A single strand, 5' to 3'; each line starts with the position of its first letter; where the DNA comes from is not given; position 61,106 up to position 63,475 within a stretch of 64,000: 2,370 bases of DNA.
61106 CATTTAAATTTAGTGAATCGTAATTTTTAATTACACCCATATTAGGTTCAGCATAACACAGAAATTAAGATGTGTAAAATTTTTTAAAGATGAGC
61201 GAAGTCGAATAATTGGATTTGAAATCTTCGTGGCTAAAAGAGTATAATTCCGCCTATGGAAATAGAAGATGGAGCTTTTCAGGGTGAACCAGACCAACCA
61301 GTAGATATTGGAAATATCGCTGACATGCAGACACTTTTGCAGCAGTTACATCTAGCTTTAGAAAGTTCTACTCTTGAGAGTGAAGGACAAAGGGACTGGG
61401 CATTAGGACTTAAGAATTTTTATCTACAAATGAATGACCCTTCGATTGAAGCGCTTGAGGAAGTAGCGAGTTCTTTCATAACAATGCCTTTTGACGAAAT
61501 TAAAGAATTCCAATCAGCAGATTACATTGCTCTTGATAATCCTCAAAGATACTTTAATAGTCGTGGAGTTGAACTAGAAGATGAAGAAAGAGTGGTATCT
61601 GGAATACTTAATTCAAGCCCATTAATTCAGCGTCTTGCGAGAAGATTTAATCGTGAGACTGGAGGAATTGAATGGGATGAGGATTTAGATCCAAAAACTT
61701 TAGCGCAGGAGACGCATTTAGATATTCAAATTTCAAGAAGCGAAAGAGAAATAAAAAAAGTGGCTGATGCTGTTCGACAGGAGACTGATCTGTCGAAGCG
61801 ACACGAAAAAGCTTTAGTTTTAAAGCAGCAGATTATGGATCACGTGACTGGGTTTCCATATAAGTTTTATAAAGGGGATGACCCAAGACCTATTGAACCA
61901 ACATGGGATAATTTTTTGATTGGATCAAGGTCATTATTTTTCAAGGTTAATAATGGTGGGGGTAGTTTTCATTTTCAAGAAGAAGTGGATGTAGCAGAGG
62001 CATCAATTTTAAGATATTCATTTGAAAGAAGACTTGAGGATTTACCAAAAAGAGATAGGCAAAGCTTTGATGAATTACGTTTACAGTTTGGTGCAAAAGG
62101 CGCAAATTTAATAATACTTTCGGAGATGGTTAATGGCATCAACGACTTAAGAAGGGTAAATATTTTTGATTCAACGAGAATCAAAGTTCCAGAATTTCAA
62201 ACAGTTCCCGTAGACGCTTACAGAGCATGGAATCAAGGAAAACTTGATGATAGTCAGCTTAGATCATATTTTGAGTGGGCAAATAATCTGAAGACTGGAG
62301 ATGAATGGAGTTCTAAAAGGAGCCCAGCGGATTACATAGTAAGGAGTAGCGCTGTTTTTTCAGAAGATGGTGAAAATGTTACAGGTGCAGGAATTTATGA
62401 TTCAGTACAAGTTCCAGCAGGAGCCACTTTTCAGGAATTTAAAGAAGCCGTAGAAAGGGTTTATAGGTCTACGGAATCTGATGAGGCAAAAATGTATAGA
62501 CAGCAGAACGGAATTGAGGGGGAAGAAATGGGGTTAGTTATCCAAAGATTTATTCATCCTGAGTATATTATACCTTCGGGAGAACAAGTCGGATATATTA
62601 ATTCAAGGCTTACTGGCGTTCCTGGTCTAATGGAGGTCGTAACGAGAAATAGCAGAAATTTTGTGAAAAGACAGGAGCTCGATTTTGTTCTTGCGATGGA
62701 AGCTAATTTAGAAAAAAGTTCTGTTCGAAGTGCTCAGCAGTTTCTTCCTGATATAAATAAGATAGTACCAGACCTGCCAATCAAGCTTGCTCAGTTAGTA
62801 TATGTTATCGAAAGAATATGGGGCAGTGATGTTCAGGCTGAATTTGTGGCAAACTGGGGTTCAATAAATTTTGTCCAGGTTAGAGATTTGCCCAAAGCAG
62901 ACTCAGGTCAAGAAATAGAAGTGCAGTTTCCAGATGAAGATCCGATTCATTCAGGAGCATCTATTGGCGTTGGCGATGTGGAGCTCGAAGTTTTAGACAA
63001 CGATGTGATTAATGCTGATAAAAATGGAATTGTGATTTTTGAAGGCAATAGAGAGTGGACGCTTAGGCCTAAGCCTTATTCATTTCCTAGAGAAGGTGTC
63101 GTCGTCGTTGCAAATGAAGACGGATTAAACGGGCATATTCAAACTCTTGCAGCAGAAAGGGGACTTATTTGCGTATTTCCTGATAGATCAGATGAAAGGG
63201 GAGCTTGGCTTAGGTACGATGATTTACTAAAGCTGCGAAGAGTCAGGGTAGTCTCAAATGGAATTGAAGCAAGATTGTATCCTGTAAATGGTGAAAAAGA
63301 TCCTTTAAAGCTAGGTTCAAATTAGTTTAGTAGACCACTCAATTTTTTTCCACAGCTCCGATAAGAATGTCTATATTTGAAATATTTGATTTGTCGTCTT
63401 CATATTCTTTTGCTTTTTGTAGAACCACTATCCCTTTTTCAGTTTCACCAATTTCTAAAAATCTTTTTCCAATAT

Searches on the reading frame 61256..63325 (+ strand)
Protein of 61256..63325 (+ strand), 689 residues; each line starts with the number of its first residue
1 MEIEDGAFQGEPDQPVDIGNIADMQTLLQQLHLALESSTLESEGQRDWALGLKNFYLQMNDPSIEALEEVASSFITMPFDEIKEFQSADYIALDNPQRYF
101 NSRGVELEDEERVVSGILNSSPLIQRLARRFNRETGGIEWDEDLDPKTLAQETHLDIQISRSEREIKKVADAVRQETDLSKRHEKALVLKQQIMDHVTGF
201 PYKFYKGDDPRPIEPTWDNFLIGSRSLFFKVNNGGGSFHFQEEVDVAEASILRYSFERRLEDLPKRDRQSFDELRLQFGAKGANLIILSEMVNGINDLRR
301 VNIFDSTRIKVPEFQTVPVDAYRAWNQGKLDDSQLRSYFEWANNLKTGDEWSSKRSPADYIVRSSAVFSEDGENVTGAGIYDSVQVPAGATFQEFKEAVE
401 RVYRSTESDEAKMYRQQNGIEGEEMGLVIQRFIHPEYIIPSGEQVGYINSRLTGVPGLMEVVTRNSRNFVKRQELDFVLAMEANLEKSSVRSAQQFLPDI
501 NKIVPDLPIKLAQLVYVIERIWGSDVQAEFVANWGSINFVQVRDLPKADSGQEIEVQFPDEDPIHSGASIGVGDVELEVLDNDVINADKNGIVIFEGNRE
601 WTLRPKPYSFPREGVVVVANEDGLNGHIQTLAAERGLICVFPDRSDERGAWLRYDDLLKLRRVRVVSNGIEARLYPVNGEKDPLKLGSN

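Call 56: search_protein_families(library=pfam, proteins=[window:61256-63325:+], max_evalue=0.001)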
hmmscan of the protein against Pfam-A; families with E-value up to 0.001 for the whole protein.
window:61256-63325:+ (689 aa): 1 family
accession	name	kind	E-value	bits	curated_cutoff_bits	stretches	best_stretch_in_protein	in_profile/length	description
PF01326.24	PPDK_N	-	1.5e-14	54.5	27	1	355-550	98-314/328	Pyruvate phosphate dikinase, AMP/ATP-binding domain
